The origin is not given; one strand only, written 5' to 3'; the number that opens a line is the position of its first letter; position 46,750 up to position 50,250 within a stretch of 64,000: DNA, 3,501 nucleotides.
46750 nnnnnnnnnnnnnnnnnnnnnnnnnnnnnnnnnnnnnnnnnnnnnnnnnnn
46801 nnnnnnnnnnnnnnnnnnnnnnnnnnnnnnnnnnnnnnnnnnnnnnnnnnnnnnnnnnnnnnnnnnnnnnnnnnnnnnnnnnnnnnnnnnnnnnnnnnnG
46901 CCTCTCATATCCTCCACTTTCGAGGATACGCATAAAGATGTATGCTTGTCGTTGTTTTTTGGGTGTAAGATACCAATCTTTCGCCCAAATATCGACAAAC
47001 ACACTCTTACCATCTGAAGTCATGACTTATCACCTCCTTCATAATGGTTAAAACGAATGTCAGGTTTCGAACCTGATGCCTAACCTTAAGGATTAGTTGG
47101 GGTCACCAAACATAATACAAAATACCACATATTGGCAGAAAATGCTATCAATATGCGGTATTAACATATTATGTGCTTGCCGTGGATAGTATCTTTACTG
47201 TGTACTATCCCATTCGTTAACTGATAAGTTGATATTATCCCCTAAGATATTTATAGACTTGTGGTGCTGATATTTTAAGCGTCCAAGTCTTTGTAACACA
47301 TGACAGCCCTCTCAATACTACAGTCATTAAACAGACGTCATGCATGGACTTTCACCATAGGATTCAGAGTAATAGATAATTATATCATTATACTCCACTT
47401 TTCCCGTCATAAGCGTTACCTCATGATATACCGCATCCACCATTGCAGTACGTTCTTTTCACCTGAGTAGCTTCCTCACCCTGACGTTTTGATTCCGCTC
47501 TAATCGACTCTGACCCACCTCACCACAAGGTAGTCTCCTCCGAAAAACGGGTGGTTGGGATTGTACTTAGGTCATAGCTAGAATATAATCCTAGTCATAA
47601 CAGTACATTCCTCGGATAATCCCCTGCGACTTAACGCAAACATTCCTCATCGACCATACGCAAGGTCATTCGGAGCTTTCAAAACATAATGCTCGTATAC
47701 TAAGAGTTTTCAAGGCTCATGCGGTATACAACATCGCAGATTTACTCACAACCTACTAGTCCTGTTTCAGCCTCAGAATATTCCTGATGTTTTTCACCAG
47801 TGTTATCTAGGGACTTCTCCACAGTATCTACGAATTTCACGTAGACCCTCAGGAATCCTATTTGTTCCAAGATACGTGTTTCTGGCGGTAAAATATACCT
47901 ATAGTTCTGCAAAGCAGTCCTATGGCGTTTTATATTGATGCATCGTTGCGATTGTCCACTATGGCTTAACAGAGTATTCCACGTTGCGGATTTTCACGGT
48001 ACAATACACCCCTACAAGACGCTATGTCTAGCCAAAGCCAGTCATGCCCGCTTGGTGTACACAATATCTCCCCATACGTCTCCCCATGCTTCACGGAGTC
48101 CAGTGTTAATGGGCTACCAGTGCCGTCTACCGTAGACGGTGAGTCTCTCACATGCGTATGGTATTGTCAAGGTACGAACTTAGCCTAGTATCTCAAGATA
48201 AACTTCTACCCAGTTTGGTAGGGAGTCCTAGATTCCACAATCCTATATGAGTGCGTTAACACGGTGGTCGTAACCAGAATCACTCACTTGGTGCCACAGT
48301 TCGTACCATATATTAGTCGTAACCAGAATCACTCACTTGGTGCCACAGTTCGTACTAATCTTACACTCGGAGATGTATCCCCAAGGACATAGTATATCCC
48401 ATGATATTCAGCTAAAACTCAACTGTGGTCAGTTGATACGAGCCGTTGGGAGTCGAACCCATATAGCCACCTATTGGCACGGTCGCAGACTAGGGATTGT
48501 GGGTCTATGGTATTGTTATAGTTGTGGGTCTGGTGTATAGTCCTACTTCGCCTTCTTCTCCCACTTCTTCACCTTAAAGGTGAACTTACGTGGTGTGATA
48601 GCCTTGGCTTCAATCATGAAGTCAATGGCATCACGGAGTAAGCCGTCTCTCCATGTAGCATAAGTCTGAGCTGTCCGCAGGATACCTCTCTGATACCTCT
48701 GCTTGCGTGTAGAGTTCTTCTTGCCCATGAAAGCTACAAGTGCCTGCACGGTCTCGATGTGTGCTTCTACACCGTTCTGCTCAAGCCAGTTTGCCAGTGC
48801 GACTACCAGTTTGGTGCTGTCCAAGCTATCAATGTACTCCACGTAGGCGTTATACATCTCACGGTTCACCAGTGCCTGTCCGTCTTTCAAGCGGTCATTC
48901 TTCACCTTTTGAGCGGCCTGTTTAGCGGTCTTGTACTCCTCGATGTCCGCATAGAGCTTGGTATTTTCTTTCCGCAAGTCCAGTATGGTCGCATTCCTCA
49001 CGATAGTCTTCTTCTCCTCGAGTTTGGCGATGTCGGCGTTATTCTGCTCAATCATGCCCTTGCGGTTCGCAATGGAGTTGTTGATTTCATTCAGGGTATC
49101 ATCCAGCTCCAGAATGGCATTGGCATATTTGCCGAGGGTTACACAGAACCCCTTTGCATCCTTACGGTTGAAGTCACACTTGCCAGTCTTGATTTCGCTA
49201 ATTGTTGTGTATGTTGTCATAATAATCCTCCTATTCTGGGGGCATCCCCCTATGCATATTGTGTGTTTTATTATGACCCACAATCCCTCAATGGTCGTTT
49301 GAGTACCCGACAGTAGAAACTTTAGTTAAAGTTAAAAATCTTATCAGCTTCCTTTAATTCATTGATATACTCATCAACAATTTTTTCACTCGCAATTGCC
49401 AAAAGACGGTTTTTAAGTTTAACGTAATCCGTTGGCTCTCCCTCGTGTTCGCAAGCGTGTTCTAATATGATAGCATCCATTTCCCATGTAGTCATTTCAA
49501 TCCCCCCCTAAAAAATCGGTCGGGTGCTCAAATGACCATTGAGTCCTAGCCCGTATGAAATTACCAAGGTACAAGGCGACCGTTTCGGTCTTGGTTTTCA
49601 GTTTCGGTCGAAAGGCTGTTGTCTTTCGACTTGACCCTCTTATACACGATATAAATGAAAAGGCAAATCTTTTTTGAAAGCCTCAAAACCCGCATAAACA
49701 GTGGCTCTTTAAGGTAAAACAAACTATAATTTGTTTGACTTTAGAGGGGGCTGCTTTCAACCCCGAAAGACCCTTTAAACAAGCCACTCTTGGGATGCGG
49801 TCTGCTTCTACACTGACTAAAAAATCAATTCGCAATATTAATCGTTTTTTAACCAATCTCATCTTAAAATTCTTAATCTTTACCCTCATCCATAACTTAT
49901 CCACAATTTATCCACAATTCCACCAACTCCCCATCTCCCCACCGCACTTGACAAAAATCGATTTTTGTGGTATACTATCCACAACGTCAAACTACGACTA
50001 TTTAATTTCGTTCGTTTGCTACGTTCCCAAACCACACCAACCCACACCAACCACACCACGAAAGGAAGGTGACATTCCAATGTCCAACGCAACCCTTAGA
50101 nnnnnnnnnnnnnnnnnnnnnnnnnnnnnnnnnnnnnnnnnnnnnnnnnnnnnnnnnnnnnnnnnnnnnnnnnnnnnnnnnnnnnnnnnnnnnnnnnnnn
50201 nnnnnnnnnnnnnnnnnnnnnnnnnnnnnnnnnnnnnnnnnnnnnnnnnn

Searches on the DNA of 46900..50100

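Call 52: search_rna_families(source=window, start=46900, end=50100, threshold=evalue, max_evalue=1)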
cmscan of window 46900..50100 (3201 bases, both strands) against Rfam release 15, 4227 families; matches with E-value up to 1: 1.
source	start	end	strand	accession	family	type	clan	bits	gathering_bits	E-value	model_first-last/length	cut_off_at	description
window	49740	49903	-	RF02942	Clostridiales-3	Gene; sRNA;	-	18.9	103.4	0.038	1-264/264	no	Clostridiales-3 RNA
